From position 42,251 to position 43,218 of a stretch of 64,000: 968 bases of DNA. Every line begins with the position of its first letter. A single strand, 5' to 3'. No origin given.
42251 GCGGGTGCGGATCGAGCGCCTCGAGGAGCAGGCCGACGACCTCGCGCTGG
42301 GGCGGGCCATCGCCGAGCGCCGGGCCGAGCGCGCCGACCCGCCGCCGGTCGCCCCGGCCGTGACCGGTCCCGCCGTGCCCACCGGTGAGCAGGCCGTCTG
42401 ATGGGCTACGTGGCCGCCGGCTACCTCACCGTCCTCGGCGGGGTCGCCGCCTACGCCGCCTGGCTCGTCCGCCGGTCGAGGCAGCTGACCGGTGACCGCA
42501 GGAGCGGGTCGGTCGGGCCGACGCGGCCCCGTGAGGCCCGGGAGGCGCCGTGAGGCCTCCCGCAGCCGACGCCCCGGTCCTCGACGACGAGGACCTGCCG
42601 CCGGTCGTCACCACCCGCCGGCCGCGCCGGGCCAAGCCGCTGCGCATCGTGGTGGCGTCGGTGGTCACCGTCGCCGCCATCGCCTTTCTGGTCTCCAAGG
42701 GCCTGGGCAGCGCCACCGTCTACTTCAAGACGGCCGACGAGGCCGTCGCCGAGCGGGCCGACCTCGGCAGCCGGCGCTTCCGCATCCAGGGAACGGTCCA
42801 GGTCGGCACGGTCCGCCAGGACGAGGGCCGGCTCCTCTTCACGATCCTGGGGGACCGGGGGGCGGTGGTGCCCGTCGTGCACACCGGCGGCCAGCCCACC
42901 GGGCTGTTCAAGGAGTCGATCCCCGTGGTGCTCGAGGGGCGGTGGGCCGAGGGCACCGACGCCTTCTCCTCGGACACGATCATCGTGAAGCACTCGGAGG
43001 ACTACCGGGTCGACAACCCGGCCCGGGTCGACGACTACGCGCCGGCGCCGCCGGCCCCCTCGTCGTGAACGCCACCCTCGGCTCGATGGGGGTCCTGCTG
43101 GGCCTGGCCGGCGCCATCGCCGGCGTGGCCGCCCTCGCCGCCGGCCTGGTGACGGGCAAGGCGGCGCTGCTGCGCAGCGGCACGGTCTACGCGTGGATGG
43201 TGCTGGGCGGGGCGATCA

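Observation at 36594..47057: Complete System I cytochrome c maturation operon (ccmABCDEFGHI) with extensive start/stop overlaps, plus separate ccdA, in an actinobacterial-like genome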

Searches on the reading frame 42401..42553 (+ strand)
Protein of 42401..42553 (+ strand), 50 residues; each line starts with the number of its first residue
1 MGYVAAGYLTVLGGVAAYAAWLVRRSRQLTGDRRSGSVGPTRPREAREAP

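Call 4: search_protein_families(library=pfam, proteins=[window:42401-42553:+], max_evalue=0.01)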
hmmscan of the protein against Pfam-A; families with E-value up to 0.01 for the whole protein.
window:42401-42553:+ (50 aa): 0 families

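Call 9: search_protein_families(library=ncbifam, proteins=[window:42401-42553:+], max_evalue=0.01)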
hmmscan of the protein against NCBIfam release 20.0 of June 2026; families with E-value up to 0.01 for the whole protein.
window:42401-42553:+ (50 aa): 0 families

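Call 10: search_protein_families(library=pfam, proteins=[window:42401-42553:+], max_evalue=1)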
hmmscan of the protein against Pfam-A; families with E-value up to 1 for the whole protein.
window:42401-42553:+ (50 aa): 1 family
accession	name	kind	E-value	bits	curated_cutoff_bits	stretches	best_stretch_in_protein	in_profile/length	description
PF13301.11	DUF4079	-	0.15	12.7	31.4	1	5-40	9-44/141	Protein of unknown function (DUF4079)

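Call 43: search_solved_structures(query=window:42401-42553:+, max_evalue=10, show_alignments=2)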
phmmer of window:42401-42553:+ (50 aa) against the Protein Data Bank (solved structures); distinct sequences matched with E-value up to 10: 2.
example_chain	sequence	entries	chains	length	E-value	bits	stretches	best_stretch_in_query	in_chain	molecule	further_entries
7ong_A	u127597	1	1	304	1.2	12.8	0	2-19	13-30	SAKe6BE-L1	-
9r1o_A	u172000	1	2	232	1.7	12.4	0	17-35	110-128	sc-apCC-6-DPH-NR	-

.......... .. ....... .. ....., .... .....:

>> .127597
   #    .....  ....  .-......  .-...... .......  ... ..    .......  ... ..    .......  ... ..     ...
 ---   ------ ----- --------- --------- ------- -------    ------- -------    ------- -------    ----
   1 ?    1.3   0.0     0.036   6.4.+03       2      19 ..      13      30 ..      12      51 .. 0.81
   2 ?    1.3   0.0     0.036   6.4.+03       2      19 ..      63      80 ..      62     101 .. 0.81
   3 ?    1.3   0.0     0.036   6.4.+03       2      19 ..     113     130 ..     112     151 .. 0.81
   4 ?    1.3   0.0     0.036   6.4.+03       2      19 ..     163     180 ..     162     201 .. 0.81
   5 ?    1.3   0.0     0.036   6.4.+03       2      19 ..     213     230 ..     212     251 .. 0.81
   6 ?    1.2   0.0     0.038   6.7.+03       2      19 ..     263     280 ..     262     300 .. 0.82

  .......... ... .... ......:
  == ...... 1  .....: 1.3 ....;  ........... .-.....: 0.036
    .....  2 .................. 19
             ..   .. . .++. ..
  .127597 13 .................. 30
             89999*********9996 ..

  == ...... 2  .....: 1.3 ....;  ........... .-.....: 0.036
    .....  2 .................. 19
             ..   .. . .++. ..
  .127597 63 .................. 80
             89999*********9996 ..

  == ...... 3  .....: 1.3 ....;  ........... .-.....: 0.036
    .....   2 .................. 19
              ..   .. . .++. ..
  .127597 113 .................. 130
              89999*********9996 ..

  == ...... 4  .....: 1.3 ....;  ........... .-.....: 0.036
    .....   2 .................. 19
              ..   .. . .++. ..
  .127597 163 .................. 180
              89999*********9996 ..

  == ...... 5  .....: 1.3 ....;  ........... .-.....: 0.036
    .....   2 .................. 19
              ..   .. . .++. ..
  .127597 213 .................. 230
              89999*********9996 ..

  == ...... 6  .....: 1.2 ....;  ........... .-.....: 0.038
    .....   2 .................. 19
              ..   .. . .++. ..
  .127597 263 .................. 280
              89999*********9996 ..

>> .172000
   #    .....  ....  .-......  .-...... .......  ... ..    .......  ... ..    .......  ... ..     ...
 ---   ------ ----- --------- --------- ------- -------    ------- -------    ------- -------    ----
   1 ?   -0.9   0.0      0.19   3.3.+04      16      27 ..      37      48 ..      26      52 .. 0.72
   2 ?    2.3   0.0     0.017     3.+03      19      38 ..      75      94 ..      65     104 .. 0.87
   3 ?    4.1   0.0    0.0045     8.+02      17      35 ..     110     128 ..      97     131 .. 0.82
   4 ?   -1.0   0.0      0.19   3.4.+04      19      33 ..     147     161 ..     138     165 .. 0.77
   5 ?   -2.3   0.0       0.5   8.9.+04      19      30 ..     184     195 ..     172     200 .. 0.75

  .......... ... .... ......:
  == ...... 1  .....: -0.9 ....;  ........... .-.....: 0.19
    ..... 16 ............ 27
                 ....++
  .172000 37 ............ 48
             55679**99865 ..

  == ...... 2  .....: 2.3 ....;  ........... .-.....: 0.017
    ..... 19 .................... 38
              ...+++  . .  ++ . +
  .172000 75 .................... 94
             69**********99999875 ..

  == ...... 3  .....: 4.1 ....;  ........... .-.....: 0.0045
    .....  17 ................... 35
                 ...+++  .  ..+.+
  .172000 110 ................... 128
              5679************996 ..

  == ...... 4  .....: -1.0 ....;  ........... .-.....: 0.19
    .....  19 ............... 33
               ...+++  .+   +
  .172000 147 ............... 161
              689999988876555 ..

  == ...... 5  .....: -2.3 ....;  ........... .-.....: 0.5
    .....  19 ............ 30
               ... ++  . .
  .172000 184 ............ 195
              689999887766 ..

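Call 49: search_solved_structures(query=A1, max_evalue=10, show_alignments=2)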
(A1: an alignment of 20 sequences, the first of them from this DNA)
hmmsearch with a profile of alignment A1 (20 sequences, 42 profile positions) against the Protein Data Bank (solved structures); distinct sequences matched with E-value up to 10: 4.
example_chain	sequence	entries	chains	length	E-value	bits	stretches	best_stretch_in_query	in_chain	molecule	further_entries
6q5u_N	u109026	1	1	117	2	11.1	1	11-34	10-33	Infectivity Protein (P16)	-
5jb3_0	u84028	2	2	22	3.3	10.4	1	19-37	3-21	30S ribosomal protein eL41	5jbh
4v4n_Ah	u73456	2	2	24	3.9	10.1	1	19-37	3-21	50S ribosomal protein L41E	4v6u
2aze_A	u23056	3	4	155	8.5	9.1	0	22-37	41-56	Transcription factor Dp-1 | Transcription factor DP1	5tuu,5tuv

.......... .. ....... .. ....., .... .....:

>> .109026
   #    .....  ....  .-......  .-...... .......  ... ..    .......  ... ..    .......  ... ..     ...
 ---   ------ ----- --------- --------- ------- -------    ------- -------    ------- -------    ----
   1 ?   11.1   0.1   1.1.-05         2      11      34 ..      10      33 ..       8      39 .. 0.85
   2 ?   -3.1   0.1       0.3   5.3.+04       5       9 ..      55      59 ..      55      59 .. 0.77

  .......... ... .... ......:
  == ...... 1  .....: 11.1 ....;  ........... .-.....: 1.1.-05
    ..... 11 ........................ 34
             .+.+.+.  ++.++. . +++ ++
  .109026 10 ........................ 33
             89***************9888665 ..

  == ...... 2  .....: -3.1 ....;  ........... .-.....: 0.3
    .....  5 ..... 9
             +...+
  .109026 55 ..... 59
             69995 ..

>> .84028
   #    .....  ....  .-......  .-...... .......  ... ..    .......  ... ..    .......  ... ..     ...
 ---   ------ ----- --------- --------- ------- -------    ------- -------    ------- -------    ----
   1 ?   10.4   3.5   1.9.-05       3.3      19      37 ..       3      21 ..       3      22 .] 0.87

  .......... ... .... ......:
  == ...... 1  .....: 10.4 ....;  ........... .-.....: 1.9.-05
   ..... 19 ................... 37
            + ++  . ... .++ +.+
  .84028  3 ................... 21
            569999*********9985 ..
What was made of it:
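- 42401..42553 (+): ccmD, 50-aa single-helix membrane protein. No direct family or PDB hit (calls 4, 9, 10, 43, 49).
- On System I (Ccm) cytochrome c maturation: The window's ORF has no direct hit (calls 10, 43, 49).
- Tried and rejected: CcmD tested against PDB, both as a single sequence and as a profile, gave nothing (calls 43, 49).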

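Call 50: search_protein_families(library=pfam, alignment_id=A1, max_evalue=1)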
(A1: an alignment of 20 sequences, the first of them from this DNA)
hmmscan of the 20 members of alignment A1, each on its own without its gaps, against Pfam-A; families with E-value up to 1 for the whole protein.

A. member 1, seq(50 aa): 1 family
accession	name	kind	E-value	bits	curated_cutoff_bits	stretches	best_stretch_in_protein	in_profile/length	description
PF13301.11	DUF4079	-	0.15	12.7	31.4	1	5-40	9-44/141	Protein of unknown function (DUF4079)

B. families by the number of members that match (of 20 scanned): 15 families
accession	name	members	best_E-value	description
PF04995.19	CcmD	11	6.9e-06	Heme exporter protein D (CcmD)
PF21314.2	TM_ErbB1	2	0.025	Epidermal growth factor receptor transmembrane-juxtamembrane segment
PF15201.11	Rod_cone_degen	1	0.027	Progressive rod-cone degeneration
PF07332.16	Phage_holin_3_6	1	0.037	Putative Actinobacterial Holin-X, holin superfamily III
PF15055.12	DMAC1_Dmo2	1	0.053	DMAC1/Dmo2-like domain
PF14880.11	COX14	1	0.083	Cytochrome oxidase c assembly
PF11189.13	DUF2973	1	0.12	Protein of unknown function (DUF2973)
PF06305.16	LapA_dom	1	0.12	Lipopolysaccharide assembly protein A domain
PF09301.15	DUF1970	1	0.14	Domain of unknown function (DUF1970)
PF13301.11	DUF4079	1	0.15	Protein of unknown function (DUF4079)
PF14316.11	DUF4381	1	0.15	Domain of unknown function (DUF4381)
PF13314.11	DUF4083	1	0.19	Domain of unknown function (DUF4083)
PF08054.16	Leu_leader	1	0.26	Leucine operon leader peptide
PF11654.13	NCE101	1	0.35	Non-classical export protein 1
PF19706.4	DUF6203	1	0.81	Family of unknown function (DUF6203)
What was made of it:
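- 42401..42553 (+): Eleven of the 20 members scanned (the window's ORF plus 19 orthologs) match PF04995 CcmD, best E 6.9e-6 (call 50).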

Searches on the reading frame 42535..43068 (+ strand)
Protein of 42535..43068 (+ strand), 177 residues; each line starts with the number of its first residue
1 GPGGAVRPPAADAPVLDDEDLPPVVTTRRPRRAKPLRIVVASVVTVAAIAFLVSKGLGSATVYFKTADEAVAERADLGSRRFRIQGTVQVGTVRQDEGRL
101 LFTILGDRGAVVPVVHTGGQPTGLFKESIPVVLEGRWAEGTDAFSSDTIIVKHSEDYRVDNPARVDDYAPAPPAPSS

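Call 4: search_protein_families(library=pfam, proteins=[window:42535-43068:+], max_evalue=0.01)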
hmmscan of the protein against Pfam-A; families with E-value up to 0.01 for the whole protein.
window:42535-43068:+ (177 aa): 1 family
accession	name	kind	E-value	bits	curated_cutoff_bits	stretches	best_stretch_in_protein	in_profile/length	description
PF03100.22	CcmE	-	1.7e-16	60.9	24.6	1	62-158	2-97/99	CcmE domain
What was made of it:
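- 42550..43068 (+): ccmE, membrane-anchored heme chaperone, 172 aa, with the heme-binding motif KHSEDY (HxxxY). PF03100 at 1.7e-16 (call 4).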

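Call 9: search_protein_families(library=ncbifam, proteins=[window:42550-43068:+], max_evalue=0.01)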
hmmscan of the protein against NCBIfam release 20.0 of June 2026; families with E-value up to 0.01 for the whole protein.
window:42550-43068:+ (172 aa): 8 families
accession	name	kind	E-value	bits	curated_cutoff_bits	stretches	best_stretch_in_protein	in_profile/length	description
NF009727.0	PRK13254.1-1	equivalog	5.7e-22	78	126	1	26-156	4-131/144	cytochrome c maturation protein CcmE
NF009731.0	PRK13254.1-5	equivalog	3.5e-18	65.7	152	1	26-153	3-127/155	cytochrome c maturation protein CcmE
NF009729.0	PRK13254.1-3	equivalog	1.1e-13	51.1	171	1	25-152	3-128/155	cytochrome c maturation protein CcmE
NF009730.0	PRK13254.1-4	equivalog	7.7e-11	42.2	310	1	26-153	25-148/165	cytochrome c maturation protein CcmE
NF009638.0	PRK13165.1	equivalog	2e-09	37.1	186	1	25-153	3-135/161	cytochrome c maturation protein CcmE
NF009728.0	PRK13254.1-2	equivalog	8.4e-08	32.2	221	1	25-153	3-128/153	cytochrome c maturation protein CcmE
NF009637.0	PRK13159.1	equivalog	1.1e-07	32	247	1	29-153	7-128/156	cytochrome c maturation protein CcmE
NF009635.0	PRK13150.1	equivalog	6.5e-06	26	264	1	26-153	4-135/159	cytochrome c maturation protein CcmE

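Call 19: search_solved_structures(query=window:42550-43068:+, show_alignments=1, max_evalue=0.1)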
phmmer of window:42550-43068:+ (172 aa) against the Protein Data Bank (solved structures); distinct sequences matched with E-value up to 0.1: 3.
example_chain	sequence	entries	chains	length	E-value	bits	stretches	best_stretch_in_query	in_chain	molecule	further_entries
8ce8_E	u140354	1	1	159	4e-05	26.9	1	69-154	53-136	Cytochrome c-type biogenesis protein CcmE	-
1sr3_A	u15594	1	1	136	6.7e-05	26.2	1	71-154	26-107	APO-CCME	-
1j6q_A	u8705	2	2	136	0.033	17.4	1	60-154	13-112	cytochrome c maturation protein E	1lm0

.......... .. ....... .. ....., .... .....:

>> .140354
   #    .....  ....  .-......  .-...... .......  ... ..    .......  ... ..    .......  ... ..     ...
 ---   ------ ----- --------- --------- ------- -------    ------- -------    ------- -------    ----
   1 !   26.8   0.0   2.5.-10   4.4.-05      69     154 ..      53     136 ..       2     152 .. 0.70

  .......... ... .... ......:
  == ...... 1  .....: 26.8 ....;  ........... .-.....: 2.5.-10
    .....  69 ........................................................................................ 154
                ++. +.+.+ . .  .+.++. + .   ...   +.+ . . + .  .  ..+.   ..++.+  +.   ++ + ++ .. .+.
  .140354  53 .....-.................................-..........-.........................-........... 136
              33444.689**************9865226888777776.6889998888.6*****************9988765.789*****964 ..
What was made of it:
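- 42550..43068 (+): Alignment to E. coli CcmE (8CE8_E) puts KHSEDY against KHDENY (call 19).
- On System I (Ccm) cytochrome c maturation: KHSEDY aligns to E. coli KHDENY (call 19).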
